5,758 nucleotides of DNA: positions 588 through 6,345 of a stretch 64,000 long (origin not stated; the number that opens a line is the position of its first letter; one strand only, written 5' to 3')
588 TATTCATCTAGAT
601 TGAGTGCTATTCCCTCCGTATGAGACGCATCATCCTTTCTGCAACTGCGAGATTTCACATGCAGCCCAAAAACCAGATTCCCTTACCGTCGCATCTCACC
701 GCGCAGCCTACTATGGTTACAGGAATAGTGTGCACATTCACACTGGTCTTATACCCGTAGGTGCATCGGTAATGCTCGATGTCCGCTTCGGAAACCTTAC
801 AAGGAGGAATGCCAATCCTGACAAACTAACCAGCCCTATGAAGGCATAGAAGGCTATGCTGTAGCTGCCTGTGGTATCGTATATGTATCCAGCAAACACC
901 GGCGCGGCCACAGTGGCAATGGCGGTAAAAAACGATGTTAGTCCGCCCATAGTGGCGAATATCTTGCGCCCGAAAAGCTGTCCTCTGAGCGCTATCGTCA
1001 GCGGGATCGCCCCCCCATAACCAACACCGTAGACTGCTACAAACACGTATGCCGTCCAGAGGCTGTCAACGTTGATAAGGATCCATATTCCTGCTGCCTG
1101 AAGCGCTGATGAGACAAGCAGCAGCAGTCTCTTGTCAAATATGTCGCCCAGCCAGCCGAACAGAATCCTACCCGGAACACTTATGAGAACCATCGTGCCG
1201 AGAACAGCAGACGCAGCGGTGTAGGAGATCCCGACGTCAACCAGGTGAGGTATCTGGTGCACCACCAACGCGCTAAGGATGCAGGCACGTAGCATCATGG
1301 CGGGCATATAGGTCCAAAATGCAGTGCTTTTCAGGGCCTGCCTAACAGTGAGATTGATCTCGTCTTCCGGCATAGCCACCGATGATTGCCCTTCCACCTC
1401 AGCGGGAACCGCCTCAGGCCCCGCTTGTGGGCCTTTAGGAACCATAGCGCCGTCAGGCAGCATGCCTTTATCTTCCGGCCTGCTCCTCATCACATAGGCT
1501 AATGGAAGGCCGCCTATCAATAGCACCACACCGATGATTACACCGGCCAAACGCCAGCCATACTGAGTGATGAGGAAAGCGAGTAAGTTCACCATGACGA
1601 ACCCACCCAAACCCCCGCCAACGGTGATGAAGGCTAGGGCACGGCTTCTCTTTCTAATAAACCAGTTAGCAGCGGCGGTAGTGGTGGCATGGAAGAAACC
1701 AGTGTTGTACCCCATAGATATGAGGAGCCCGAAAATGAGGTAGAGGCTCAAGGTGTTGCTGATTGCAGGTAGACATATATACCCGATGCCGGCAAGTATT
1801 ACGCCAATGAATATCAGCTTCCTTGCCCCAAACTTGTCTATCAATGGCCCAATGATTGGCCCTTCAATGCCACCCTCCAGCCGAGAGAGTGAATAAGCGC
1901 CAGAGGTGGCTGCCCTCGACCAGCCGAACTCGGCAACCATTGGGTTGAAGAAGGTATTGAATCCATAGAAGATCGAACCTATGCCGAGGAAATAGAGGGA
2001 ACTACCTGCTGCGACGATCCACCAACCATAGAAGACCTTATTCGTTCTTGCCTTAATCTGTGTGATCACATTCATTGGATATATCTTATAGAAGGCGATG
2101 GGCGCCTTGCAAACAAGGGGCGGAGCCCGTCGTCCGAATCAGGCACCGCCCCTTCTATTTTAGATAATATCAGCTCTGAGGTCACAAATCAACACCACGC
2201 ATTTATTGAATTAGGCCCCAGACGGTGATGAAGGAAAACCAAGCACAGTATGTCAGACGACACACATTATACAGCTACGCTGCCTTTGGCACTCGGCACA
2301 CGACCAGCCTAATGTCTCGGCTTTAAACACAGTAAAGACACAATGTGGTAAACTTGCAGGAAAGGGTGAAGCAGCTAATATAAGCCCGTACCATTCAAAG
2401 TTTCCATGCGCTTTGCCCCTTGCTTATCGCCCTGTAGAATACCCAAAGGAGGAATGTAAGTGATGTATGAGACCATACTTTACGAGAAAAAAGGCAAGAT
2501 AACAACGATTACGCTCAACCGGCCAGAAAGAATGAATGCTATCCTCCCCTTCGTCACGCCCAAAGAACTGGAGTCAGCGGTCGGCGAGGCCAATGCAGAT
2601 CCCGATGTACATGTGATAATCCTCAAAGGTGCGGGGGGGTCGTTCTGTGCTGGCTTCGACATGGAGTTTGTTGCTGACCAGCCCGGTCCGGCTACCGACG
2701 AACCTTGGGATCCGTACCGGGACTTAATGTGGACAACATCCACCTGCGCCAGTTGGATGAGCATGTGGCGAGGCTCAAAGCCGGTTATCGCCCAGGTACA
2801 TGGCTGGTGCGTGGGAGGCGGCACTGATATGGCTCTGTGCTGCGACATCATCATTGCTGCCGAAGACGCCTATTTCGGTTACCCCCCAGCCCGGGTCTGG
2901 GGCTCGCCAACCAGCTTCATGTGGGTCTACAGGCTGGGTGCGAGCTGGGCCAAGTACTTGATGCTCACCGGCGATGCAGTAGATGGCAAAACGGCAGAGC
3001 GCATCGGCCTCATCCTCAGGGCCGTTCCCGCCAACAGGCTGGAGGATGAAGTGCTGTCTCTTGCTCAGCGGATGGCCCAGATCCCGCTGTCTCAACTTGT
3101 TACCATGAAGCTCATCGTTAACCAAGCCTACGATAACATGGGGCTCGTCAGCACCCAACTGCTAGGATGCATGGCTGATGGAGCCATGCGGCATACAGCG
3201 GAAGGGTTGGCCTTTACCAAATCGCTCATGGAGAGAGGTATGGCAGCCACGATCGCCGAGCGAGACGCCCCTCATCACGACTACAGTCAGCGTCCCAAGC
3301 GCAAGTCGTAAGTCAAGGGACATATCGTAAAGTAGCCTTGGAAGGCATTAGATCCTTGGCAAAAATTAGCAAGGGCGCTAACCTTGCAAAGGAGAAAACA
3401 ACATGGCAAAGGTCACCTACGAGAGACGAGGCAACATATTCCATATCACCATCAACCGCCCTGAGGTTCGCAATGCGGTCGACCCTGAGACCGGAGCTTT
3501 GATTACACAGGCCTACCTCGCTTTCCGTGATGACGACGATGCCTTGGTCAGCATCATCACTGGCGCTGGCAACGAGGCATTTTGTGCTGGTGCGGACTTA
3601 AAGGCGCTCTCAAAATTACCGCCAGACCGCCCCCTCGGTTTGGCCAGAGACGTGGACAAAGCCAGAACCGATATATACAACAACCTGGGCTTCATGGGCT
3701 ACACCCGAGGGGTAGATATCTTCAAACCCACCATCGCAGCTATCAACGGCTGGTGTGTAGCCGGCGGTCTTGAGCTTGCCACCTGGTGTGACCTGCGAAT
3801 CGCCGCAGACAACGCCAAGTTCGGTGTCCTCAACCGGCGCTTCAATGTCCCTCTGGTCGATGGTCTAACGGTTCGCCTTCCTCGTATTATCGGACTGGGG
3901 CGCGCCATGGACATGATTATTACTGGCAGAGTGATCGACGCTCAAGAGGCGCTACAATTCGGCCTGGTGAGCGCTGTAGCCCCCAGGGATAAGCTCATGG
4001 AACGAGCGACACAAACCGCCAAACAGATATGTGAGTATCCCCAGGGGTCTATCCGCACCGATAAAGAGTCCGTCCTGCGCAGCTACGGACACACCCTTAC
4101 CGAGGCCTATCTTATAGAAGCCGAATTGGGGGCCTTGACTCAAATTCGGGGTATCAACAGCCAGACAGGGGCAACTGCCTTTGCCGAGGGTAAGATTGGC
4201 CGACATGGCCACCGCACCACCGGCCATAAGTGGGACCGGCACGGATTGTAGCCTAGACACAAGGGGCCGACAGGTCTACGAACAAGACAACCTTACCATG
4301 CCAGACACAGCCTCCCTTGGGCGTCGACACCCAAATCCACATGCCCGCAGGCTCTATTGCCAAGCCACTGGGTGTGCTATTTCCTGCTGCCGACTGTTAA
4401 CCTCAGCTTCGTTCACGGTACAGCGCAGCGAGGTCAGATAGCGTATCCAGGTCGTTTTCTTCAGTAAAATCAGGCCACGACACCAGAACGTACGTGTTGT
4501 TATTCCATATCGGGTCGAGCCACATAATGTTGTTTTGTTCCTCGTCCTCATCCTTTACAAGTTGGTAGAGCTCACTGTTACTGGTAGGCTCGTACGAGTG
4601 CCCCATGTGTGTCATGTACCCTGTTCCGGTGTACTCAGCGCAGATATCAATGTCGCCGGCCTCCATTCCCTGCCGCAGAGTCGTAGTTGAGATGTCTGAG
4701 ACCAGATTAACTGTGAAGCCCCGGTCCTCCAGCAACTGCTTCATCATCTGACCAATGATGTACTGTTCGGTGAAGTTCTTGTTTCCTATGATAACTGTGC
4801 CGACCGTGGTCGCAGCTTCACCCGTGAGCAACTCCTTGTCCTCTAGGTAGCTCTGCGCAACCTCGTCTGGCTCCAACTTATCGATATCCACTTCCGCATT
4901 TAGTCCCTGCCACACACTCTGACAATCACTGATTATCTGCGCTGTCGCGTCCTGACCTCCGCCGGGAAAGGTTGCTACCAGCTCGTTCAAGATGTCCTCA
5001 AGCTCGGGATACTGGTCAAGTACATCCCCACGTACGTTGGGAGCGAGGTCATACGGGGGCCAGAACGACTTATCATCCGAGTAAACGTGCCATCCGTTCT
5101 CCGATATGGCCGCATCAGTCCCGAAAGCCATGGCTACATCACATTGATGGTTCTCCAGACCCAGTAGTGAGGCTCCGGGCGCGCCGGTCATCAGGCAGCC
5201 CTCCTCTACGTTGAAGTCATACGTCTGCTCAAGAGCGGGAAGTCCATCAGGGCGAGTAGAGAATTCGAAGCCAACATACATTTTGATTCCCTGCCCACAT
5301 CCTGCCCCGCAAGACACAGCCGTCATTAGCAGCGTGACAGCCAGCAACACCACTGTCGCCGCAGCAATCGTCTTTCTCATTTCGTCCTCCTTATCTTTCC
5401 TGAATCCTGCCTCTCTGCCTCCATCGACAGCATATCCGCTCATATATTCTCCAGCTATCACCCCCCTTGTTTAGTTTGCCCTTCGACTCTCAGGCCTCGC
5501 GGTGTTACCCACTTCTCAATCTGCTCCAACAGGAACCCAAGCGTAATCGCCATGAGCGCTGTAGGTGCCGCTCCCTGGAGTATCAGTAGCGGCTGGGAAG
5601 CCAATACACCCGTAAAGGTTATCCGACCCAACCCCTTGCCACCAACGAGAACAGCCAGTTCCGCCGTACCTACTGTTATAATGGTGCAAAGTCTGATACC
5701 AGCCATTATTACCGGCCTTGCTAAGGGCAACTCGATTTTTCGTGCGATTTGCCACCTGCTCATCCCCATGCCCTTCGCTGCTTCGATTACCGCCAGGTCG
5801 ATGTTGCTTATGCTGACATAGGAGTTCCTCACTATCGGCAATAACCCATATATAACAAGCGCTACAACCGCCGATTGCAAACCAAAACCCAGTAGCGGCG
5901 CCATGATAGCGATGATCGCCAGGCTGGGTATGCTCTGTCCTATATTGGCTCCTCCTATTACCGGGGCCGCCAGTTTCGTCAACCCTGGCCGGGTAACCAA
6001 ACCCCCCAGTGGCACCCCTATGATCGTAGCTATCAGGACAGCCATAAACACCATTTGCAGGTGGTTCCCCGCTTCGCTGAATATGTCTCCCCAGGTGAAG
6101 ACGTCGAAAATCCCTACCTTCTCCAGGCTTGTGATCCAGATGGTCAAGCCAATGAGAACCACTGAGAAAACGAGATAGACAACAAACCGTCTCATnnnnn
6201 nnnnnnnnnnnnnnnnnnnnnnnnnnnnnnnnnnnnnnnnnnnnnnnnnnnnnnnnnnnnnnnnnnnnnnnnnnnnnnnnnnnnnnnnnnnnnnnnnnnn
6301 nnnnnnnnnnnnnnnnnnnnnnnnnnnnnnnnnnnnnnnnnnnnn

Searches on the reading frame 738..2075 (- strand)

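Call 44: search_protein_families(library=pfam, proteins=[window:738-2075:-], max_evalue=0.00001)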
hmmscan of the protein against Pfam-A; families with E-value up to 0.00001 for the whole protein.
window:738-2075:- (445 aa): 2 families
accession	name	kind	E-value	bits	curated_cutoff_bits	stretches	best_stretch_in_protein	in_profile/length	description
PF07690.21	MFS_1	-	1.2e-40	139.9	33.4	2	34-271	10-222/347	Major Facilitator Superfamily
PF12832.13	MFS_1_like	-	1.6e-06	27.9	25.2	1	73-404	52-367/373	MFS_1 like family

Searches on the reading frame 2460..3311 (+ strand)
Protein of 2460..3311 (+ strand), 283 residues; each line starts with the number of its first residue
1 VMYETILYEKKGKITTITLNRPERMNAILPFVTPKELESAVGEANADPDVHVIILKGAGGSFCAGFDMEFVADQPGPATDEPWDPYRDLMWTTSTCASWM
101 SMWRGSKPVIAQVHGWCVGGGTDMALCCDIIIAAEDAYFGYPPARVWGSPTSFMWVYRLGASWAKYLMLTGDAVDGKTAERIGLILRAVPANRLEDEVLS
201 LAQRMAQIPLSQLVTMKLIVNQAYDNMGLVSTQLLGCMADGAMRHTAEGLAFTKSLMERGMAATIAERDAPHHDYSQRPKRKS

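Call 44: search_protein_families(library=pfam, proteins=[window:2460-3311:+], max_evalue=0.00001)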
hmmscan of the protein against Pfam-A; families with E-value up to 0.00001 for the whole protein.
window:2460-3311:+ (283 aa): 2 families
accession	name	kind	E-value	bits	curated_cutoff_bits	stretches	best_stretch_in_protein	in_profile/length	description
PF00378.25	ECH_1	-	6.2e-40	137.6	27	1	10-226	2-211/251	Enoyl-CoA hydratase/isomerase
PF16113.10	ECH_2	-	3.1e-20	73.4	27.2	1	15-203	2-186/335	Enoyl-CoA hydratase/isomerase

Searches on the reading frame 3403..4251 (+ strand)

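Call 44: search_protein_families(library=pfam, proteins=[window:3403-4251:+], max_evalue=0.00001)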
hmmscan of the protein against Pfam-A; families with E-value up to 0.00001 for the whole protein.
window:3403-4251:+ (282 aa): 2 families
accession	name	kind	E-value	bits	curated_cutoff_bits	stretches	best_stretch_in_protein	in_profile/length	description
PF00378.25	ECH_1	-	1.4e-47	162.6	27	1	8-262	2-242/251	Enoyl-CoA hydratase/isomerase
PF16113.10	ECH_2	-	3.4e-19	70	27.2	1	14-228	3-202/335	Enoyl-CoA hydratase/isomerase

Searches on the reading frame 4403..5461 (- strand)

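Call 44: search_protein_families(library=pfam, proteins=[window:4403-5461:-], max_evalue=0.00001)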
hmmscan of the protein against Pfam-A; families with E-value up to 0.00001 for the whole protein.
window:4403-5461:- (352 aa): 1 family
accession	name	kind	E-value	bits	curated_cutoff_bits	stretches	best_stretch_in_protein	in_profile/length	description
PF04069.17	OpuAC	-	3.2e-39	135.5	21.2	2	222-346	2-110/257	Substrate binding domain of ABC-type glycine betaine transport system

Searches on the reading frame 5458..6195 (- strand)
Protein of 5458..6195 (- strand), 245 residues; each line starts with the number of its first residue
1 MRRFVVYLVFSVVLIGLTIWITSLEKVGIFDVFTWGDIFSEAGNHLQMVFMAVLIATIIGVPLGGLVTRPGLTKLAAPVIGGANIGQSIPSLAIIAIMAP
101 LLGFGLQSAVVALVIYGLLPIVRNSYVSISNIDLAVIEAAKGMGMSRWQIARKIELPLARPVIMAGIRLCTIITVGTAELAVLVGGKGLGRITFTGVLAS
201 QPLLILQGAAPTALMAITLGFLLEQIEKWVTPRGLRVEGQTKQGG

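Call 44: search_protein_families(library=pfam, proteins=[window:5458-6195:-], max_evalue=0.00001)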
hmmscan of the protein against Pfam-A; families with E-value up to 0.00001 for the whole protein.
window:5458-6195:- (245 aa): 1 family
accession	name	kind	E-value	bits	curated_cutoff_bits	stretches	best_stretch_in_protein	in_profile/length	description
PF00528.27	BPD_transp_1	-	2.8e-21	76.5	26.4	1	62-233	3-181/184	Binding-protein-dependent transport system inner membrane component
